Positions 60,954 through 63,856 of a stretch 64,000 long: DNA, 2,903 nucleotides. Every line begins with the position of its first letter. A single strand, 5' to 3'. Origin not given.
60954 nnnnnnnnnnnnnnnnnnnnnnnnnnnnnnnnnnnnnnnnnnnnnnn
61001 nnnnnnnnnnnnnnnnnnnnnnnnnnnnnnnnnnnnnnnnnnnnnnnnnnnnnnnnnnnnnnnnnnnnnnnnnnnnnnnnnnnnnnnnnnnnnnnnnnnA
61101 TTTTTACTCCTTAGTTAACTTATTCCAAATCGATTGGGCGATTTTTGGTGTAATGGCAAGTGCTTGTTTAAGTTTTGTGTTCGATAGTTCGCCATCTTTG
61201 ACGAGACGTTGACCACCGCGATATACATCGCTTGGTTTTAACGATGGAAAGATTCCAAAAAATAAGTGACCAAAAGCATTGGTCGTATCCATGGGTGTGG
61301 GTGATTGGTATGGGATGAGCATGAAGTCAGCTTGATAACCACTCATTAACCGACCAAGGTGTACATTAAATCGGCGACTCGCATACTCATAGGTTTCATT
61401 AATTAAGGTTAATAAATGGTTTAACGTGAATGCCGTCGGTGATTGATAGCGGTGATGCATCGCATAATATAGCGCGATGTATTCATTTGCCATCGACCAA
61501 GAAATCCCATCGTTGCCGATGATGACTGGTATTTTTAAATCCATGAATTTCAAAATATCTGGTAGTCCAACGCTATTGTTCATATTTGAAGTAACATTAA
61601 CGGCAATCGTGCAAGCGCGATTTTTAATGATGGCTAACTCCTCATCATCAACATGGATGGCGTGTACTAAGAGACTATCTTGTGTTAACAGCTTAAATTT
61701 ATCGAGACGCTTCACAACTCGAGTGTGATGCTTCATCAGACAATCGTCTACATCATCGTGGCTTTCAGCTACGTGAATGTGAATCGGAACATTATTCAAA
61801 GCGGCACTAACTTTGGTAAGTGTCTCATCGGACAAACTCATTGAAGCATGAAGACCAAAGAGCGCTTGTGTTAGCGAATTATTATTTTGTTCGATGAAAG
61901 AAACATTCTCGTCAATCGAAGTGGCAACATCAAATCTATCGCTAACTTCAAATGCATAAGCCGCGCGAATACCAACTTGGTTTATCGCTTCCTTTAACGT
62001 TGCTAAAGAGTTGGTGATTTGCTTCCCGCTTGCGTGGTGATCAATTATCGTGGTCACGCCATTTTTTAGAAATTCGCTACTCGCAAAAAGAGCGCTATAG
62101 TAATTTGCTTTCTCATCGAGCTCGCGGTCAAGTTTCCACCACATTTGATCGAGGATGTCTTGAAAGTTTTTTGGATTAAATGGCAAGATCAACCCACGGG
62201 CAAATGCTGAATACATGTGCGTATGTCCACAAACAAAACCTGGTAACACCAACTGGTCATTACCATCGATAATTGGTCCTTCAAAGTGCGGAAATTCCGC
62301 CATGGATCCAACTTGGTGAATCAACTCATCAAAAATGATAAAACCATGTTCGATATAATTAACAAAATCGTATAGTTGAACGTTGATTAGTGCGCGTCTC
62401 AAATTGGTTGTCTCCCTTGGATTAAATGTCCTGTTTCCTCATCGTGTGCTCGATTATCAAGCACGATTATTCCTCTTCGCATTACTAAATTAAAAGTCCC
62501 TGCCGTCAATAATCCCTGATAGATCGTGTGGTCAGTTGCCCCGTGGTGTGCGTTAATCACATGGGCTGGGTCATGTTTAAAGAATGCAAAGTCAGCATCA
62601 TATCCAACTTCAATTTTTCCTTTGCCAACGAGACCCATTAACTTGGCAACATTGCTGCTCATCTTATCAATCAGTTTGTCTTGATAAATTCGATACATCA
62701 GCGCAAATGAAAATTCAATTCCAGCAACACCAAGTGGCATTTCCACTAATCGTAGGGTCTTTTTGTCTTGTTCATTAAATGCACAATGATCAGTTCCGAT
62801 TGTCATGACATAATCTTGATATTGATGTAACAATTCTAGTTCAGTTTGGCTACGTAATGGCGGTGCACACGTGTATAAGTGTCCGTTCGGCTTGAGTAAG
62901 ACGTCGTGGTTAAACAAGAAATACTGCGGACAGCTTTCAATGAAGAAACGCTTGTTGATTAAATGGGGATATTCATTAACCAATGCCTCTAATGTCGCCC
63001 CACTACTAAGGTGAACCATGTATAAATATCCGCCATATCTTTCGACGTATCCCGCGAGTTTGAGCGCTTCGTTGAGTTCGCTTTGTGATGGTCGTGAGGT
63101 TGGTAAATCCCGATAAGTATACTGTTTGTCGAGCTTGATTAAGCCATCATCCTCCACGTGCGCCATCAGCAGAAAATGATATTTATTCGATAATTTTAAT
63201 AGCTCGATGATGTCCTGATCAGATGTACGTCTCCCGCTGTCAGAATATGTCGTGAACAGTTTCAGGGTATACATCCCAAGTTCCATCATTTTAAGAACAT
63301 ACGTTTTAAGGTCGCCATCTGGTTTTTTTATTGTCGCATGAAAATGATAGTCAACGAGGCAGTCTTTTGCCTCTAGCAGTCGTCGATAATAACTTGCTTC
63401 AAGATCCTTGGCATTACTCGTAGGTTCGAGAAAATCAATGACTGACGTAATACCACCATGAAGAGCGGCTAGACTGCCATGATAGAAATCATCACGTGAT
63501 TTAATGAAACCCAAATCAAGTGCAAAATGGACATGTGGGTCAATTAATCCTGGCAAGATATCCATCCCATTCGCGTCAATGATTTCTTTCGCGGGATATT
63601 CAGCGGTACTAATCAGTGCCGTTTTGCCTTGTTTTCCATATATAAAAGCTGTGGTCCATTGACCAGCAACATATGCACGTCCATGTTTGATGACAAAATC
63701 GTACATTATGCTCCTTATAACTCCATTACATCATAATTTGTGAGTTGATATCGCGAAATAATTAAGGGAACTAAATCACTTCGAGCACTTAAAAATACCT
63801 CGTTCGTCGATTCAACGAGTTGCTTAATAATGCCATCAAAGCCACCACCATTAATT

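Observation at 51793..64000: Operon of at least 11 genes for anaerobic purine/urate catabolism (selenium-dependent molybdenum hydroxylase type)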

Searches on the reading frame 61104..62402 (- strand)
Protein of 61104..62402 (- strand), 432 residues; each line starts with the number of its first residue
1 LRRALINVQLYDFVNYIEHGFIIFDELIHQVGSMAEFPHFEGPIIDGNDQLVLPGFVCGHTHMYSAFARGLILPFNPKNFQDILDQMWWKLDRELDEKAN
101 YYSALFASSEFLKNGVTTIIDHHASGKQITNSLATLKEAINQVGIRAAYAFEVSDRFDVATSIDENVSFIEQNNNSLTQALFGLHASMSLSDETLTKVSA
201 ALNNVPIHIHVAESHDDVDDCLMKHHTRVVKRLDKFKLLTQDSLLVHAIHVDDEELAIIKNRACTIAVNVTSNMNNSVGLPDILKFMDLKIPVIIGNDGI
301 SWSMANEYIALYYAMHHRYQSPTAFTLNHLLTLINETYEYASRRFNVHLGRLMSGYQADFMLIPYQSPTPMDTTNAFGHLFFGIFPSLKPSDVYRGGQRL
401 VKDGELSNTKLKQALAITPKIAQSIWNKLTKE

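Call 5: search_protein_families(library=ncbifam, proteins=[window:61104-62402:-], max_evalue=0.00001)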
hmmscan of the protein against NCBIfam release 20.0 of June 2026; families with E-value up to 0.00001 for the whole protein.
window:61104-62402:- (432 aa): 24 families
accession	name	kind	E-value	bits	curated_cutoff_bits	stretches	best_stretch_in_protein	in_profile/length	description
NF005540.0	PRK07203.1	equivalog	6.5e-113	377.7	444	1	15-429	17-442/444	putative aminohydrolase SsnA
TIGR03314.1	Se_ssnA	subfamily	4.7e-101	338.8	455.5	1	12-428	13-440/441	putative selenium metabolism protein SsnA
NF004701.0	PRK06038.1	equivalog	3e-37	128.4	609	1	21-416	26-417/432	N-ethylammeline chlorohydrolase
NF006055.0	PRK08203.1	equivalog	2.6e-34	118.5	532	2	199-427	222-452/455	8-oxoguanine deaminase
NF005557.0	PRK07228.1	equivalog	8.3e-34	117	522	1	20-383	23-396/445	5'-deoxyadenosine deaminase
NF006549.0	PRK09045.1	equivalog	5.1e-33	114.3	540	1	16-417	27-431/444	TRZ/ATZ family hydrolase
NF006252.0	PRK08393.1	equivalog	7.2e-31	107.6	617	1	43-382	43-381/424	N-ethylammeline chlorohydrolase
NF004995.0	PRK06380.1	subfamily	7.1e-28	97.7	567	1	23-370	26-367/418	metal-dependent hydrolase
NF006681.0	PRK09229.1-2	equivalog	7e-22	77.8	362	1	50-405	49-429/451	formimidoylglutamate deiminase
NF006056.0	PRK08204.1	subfamily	2.2e-21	76.2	391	1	23-368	29-384/449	hypothetical protein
TIGR02022.1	hutF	equivalog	2.4e-21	76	413.05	1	175-408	196-438/455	formimidoylglutamate deiminase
NF005211.0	PRK06687.1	equivalog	7e-21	74.5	703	1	12-406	15-414/419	TRZ/ATZ family protein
NF012037.0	PRK15493.1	equivalog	4.4e-20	71.9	779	1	11-406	14-414/435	bifunctional S-methyl-5'-thioadenosine deaminase/S-adenosylhomocysteine deaminase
NF009059.0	PRK12393.1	equivalog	1.8e-19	69.8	543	2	190-362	218-393/460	amidohydrolase family protein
TIGR02967.1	guan_deamin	equivalog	2.7e-19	69.5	375.4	1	34-371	25-368/401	guanine deaminase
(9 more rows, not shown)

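Call 6: search_protein_families(library=pfam, proteins=[window:61104-62402:-], max_evalue=0.00001)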
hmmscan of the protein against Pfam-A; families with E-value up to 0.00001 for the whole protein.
window:61104-62402:- (432 aa): 2 families
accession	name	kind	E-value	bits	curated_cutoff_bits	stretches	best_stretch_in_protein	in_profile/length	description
PF01979.26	Amidohydro_1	-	5.5e-33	115.1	25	1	51-398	1-343/345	Amidohydrolase family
PF07969.17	Amidohydro_3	-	1.5e-07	31.7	29.7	0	94-374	153-454/472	Amidohydrolase family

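Call 18: find_related_loci(query=window:61104-62402:-, collection=genome_contigs, flank=10000)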
Query window:61104-62402:- (432 aa) in genome_contigs; peptide patterns used: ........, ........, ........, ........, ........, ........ (x = any residue, [..] = any of these).
60 stretches matched a pattern; 32 encode a relative of the query (tblastn E <= 1e-3); 32 distinct loci.
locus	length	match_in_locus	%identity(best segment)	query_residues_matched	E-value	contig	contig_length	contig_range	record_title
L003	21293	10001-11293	58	1-431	3e-175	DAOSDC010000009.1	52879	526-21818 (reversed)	MAG TPA_asm: Bacilli bacterium isolate AMR_MDS_1841 NODE_380_length_52879_cov_6.949549, whole genome shotgun sequence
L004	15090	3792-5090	56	1-432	5e-168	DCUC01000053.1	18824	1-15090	MAG TPA_asm: Bacillales bacterium UBA1424 UBA1424_contig_30591, whole genome shotgun sequence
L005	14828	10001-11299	53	1-432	4e-164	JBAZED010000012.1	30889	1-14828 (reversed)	MAG: Bacilli bacterium isolate SO_2017_LW3_117 NODE_3571_length_30889_cov_3.110201_LW162_2017, whole genome shotgun sequ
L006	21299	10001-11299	54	1-432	2e-160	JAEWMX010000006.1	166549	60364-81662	MAG: Bacillota bacterium isolate OH_PDB_148 k127_1470283, whole genome shotgun sequence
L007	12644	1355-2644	53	3-431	3e-159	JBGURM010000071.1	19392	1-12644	MAG: Bacilli bacterium isolate ruminal_MAG_116 ruminal_MAG_116_contig_0074, whole genome shotgun sequence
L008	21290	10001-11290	53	4-432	2e-157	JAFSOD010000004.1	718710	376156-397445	MAG: Bacilli bacterium isolate RGIG3320 Goat_Reticulum-5__c320, whole genome shotgun sequence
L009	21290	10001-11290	52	3-431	4e-157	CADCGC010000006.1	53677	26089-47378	MAG: uncultured Erysipelotrichaceae bacterium isolate RUG14619 genome assembly, contig: RUG14619_asm_6, whole genome sho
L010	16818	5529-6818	51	3-431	3e-156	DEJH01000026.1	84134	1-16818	MAG TPA_asm: Bacillales bacterium UBA2753 UBA2753_contig_4957, whole genome shotgun sequence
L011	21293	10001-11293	53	3-432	6e-156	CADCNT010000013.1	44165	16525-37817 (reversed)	MAG: uncultured Erysipelotrichaceae bacterium isolate RUG14810 genome assembly, contig: RUG14810_asm_13, whole genome sh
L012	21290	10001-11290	52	3-431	9e-155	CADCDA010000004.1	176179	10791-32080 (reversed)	MAG: uncultured Erysipelotrichaceae bacterium isolate RUG14536 genome assembly, contig: RUG14536_asm_4, whole genome sho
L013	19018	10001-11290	51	3-431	3e-154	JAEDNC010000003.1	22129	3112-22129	MAG: Bacilli bacterium isolate MAG282 NODE_1749_length_22129_cov_5.218719, whole genome shotgun sequence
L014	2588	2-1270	51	10-431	5e-164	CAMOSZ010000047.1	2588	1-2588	MAG: uncultured Bacillales bacterium isolate SRR873609_bin.146_metaWRAP_v1.3_MAG genome assembly, contig: ERZ1756109_179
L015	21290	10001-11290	52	4-432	1e-153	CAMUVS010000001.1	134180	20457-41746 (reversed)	MAG TPA_asm: uncultured Bacillales bacterium isolate SRR11861928_bin.55_metaWRAP_v1.3_MAG genome assembly, contig: ERZ14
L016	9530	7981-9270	51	3-431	2e-157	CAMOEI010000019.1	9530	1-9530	MAG: uncultured Bacillales bacterium isolate SRR873606_bin.85_metaWRAP_v1.3_MAG genome assembly, contig: NODE_18271_leng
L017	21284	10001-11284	52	3-429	1e-153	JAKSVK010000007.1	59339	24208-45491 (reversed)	MAG: Bacilli bacterium isolate Horse_feces357 MAG357_7, whole genome shotgun sequence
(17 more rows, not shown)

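Call 28: search_protein_families(library=ncbifam, proteins=[L003:1489-2457:-, L003:2637-3206:+, L003:3208-4011:+, L003:3995-4453:+, L003:4450-6750:+, L003:6750-7397:+, L003:7399-8235:+], max_evalue=1e-8)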
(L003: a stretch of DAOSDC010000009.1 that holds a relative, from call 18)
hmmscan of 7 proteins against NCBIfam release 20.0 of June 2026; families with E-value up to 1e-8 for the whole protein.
L003:1489-2457:- (322 aa): 6 families
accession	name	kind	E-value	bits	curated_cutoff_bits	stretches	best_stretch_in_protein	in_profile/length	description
TIGR00746.1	arcC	equivalog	2e-115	385.1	358.25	1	19-321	2-308/309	carbamate kinase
NF009007.0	PRK12352.1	subfamily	1.7e-102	342.6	266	1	19-320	4-313/316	carbamate kinase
NF009008.0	PRK12354.1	subfamily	7.7e-92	307.7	361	1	19-321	2-299/308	carbamate kinase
NF006926.0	PRK09411.1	equivalog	4.6e-68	229.6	416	1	18-321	2-296/297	carbamate kinase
TIGR00761.1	argB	equivalog_domain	2.8e-12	46.7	151.3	0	204-297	137-227/231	acetylglutamate kinase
TIGR01027.1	proB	equivalog_domain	6.2e-11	42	186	0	221-303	144-230/363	glutamate 5-kinase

L003:2637-3206:+ (189 aa): 8 families
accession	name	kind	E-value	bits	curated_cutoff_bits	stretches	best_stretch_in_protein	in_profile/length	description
TIGR03310.1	matur_MocA_YgfJ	equivalog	1.3e-38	132.9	186.45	1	4-180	2-187/188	molybdenum cofactor cytidylyltransferase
NF045665.1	NTPtran_DVU1551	equivalog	9.2e-37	126.9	315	1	3-185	2-193/359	DVU_1551 family NTP transferase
NF053639.1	Mfer334_fam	equivalog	8.8e-14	51.8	260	1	16-117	24-129/209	pseudomurein biosynthesis protein PmurB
TIGR03202.1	pucB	equivalog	5.2e-12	45.9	235.05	1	4-178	3-192/192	xanthine dehydrogenase accessory protein PucB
TIGR02665.1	molyb_mobA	equivalog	7.1e-11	42.5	151.85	1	3-162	2-168/186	molybdenum cofactor guanylyltransferase MobA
NF045782.1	NicBOxredNboR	equivalog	1.6e-09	37.8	260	1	3-132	10-153/206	nicotine blue oxidoreductase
NF001457.0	PRK00317.1-3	equivalog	1.9e-09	37.3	164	1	2-112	2-111/200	molybdenum cofactor guanylyltransferase MobA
NF010933.0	PRK14353.1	equivalog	8e-09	34.6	505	1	4-115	8-125/453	bifunctional UDP-N-acetylglucosamine diphosphorylase/glucosamine-1-phosphate N-acetyltransferase GlmU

L003:3208-4011:+ (267 aa): 6 families
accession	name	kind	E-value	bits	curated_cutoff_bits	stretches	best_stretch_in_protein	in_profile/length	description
NF041019.1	glyceraldDH_beta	equivalog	1.6e-20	73.5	350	1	7-262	9-280/280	glyceraldehyde dehydrogenase subunit beta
TIGR03199.1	pucC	equivalog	2.1e-18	66.6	306.05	1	12-251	4-258/264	xanthine dehydrogenase subunit C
NF007427.0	PRK09971.1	equivalog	4.3e-17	62.3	287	1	2-263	3-284/292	xanthine dehydrogenase FAD-binding subunit XdhB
NF043083.1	XdhB_XDHase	equivalog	4.7e-17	62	310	1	2-263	3-284/289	xanthine dehydrogenase subunit XdhB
TIGR02963.1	xanthine_xdhA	equivalog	2.2e-16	59.6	467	1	11-257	200-463/468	xanthine dehydrogenase small subunit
TIGR03312.1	Se_sel_red_FAD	hypoth_equivalog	5.9e-13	48.6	241.5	1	6-194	3-190/257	molybdopterin-dependent oxidoreductase FAD-binding subunit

L003:3995-4453:+ (152 aa): 10 families
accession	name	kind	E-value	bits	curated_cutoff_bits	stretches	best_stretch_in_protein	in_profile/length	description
NF041020.1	glyceraldDH_gamma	equivalog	2.6e-39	134.4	290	1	3-146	11-157/164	glyceraldehyde dehydrogenase subunit gamma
NF043084.2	XdhC_XDHase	equivalog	6.9e-39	132.8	217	1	4-147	2-149/151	xanthine dehydrogenase subunit XdhC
TIGR03198.1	pucE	equivalog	3.9e-34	117.3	254.3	1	4-146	3-147/151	xanthine dehydrogenase subunit E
TIGR03311.1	Se_dep_XDH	equivalog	1.4e-33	116.1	830.45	1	6-144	2-140/848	selenium-dependent xanthine dehydrogenase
TIGR03193.1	4hydroxCoAred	equivalog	4.4e-33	114.3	257.8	1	8-139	5-139/148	4-hydroxybenzoyl-CoA reductase subunit gamma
NF007387.0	PRK09908.1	equivalog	7.6e-31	106.7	212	1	3-144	7-152/159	xanthine dehydrogenase iron sulfur-binding subunit XdhC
NF045668.1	pterin_aldehy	equivalog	4.2e-25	88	1100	1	6-139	4-143/905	molybdopterin-dependent aldehyde oxidoreductase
TIGR02963.1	xanthine_xdhA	equivalog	6.8e-25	87.6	467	1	6-146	2-156/468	xanthine dehydrogenase small subunit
NF008514.0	PRK11433.1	equivalog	3.3e-22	79.1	322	1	3-116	51-167/218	aldehyde dehydrogenase iron-sulfur subunit PaoA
TIGR02969.1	mam_aldehyde_ox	subfamily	4.6e-19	67.4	1912.3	1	7-147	5-160/1330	aldehyde oxidase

L003:4450-6750:+ (766 aa): 13 families
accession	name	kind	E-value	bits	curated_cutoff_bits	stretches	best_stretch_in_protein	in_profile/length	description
NF043082.1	XdhA_XDHase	equivalog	4.4e-199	663.3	780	1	6-765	3-754/758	xanthine dehydrogenase subunit XdhA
NF007426.0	PRK09970.1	equivalog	2.3e-186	621.2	916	1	2-765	4-757/761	xanthine dehydrogenase molybdenum-binding subunit XdhA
TIGR03313.1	Se_sel_red_Mo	hypoth_equivalog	5.7e-168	560.5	1101.9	2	154-765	342-951/951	molybdopterin-dependent oxidoreductase Mo/Fe-S-binding subunit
TIGR03194.1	4hydrxCoA_A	equivalog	6.4e-156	520.8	994.55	1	10-763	3-746/746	4-hydroxybenzoyl-CoA reductase subunit alpha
NF041018.1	glyceraldDH_alpha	equivalog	3.9e-125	419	790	1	4-760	3-741/741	glyceraldehyde dehydrogenase subunit alpha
NF040766.1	CODH_aero_grp5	exception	3.9e-120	402.4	950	2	2-622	3-621/785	aerobic carbon-monoxide dehydrogenase large subunit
TIGR03196.1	pucD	equivalog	1.2e-110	371.2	783.65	1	4-759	3-754/763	xanthine dehydrogenase subunit D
NF045668.1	pterin_aldehy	equivalog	3.7e-99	333.1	1100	1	32-764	206-905/905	molybdopterin-dependent aldehyde oxidoreductase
TIGR02416.1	CO_dehy_Mo_lg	equivalog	2.2e-97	327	991.15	1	17-761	6-769/770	aerobic carbon-monoxide dehydrogenase large subunit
NF041671.1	peri_hyde_PaoC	equivalog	3.3e-93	313.4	1180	1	4-764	18-732/735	aldehyde oxidoreductase molybdenum-binding subunit PaoC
TIGR03311.1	Se_dep_XDH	equivalog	1.4e-91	307.9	830.45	1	5-754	163-841/848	selenium-dependent xanthine dehydrogenase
TIGR02965.1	xanthine_xdhB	equivalog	1.8e-86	291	849.5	1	18-752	15-732/758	xanthine dehydrogenase molybdopterin binding subunit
TIGR02969.1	mam_aldehyde_ox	subfamily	7.7e-54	182.7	1912.3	1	11-730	583-1265/1330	aldehyde oxidase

L003:6750-7397:+ (215 aa): 0 families

L003:7399-8235:+ (278 aa): 2 families
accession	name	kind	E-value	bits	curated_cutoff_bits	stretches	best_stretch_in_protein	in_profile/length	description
NF045664.1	XdhC_rel_AOR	equivalog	7.9e-48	163.5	350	2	109-257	194-343/346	XdhC family aldehyde oxidoreductase maturation factor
TIGR02964.1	xanthine_xdhC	equivalog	8.3e-34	117.2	161.6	1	19-255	1-246/246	xanthine dehydrogenase accessory protein XdhC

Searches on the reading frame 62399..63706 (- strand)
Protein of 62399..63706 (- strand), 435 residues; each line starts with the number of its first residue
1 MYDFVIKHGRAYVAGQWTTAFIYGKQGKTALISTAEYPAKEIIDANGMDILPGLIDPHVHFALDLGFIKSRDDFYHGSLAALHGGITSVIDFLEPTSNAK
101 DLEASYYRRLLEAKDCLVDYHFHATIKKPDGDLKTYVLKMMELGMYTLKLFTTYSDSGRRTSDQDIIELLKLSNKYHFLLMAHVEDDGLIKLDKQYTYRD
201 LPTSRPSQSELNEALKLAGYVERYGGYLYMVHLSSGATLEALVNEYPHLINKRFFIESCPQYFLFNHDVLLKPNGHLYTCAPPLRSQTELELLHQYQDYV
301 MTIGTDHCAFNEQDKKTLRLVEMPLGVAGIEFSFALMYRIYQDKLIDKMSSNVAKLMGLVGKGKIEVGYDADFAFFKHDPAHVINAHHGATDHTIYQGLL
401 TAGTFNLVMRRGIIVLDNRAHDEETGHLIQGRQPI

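Call 5: search_protein_families(library=ncbifam, proteins=[window:62399-63706:-], max_evalue=0.00001)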
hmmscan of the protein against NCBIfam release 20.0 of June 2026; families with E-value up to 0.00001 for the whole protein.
window:62399-63706:- (435 aa): 30 families (the best 25 are shown)
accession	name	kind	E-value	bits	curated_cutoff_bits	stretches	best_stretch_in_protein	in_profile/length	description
TIGR02033.1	D-hydantoinase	equivalog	8.7e-54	183.1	393.25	1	6-420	3-441/454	dihydropyrimidinase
NF009941.0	PRK13404.1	subfamily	6.6e-51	173.4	647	1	2-426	4-454/478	dihydropyrimidinase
TIGR03178.1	allantoinase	equivalog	1.2e-44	152.9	357.85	1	3-430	1-440/441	allantoinase AllB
NF004839.0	PRK06189.1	equivalog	3.3e-44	151.3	631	1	1-431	2-447/451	allantoinase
NF058539.1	ergo_uti2_ErtD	equivalog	4.2e-39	134.7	650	1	9-431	8-447/449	hydantoin-5-propionate amidohydrolase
NF002668.0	PRK02382.1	equivalog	5.8e-38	130.7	452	1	27-427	21-424/436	dihydroorotase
TIGR00857.1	pyrC_multi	subfamily_domain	8e-36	123.9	279.05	1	38-416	25-409/412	dihydroorotase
NF005751.0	PRK07575.1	equivalog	3.4e-35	121.4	529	1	6-391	7-393/440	dihydroorotase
NF006559.0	PRK09060.1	equivalog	1.9e-31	108.9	482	1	2-429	5-436/444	dihydroorotase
NF058538.1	ergo_util_ErtD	equivalog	4e-31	108.3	600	1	18-426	17-439/446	hydantoin-5-propionate amidohydrolase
NF003271.0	PRK04250.1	equivalog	7e-29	100.6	405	1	3-423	3-396/407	dihydroorotase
NF006688.0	PRK09236.1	equivalog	3.1e-28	98.8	535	1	21-386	21-394/444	dihydroorotase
NF002284.0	PRK01211.1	subfamily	3.7e-27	95.3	462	1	9-430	5-404/409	dihydroorotase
NF006839.0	PRK09357.1-4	equivalog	1.9e-23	82.8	576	1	35-414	36-418/422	dihydroorotase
NF006837.0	PRK09357.1-2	equivalog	2.4e-23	82.4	575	1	4-417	3-423/428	dihydroorotase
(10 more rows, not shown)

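Call 6: search_protein_families(library=pfam, proteins=[window:62399-63706:-], max_evalue=0.00001)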
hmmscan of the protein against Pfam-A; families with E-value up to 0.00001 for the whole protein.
window:62399-63706:- (435 aa): 2 families
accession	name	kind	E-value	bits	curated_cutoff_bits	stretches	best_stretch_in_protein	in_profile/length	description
PF01979.26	Amidohydro_1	-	1.5e-20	74.2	25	1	50-412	2-342/345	Amidohydrolase family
PF07969.17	Amidohydro_3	-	1.4e-09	38.4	29.7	0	345-398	412-468/472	Amidohydrolase family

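Call 13: find_encoding_contigs(protein=window:62399-63706:-, flank=10000, max_places=6)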
Protein window:62399-63706:- (435 aa): 2 contigs read that carry it; 2 places shown.
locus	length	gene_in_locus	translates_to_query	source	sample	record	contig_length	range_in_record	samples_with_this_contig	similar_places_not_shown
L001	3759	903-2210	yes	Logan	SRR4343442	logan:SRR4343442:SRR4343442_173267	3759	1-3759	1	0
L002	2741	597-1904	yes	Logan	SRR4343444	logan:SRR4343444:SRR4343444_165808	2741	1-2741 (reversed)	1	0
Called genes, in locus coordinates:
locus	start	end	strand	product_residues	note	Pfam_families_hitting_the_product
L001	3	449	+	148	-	?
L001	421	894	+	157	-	PF03266:NTPase_1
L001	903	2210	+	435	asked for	PF07969:Amidohydro_3 (faint), PF01979:Amidohydro_1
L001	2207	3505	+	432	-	PF01979:Amidohydro_1, PF07969:Amidohydro_3 (faint)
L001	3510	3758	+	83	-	?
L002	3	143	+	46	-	?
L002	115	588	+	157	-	PF03266:NTPase_1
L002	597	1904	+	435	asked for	PF07969:Amidohydro_3 (faint), PF01979:Amidohydro_1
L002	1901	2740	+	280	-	?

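Call 28: search_protein_families(library=ncbifam, proteins=[L001:421-894:+], max_evalue=1e-8)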
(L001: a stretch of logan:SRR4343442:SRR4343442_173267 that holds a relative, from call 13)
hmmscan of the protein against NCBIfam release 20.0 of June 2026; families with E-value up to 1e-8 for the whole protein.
L001:421-894:+ (157 aa): 0 families
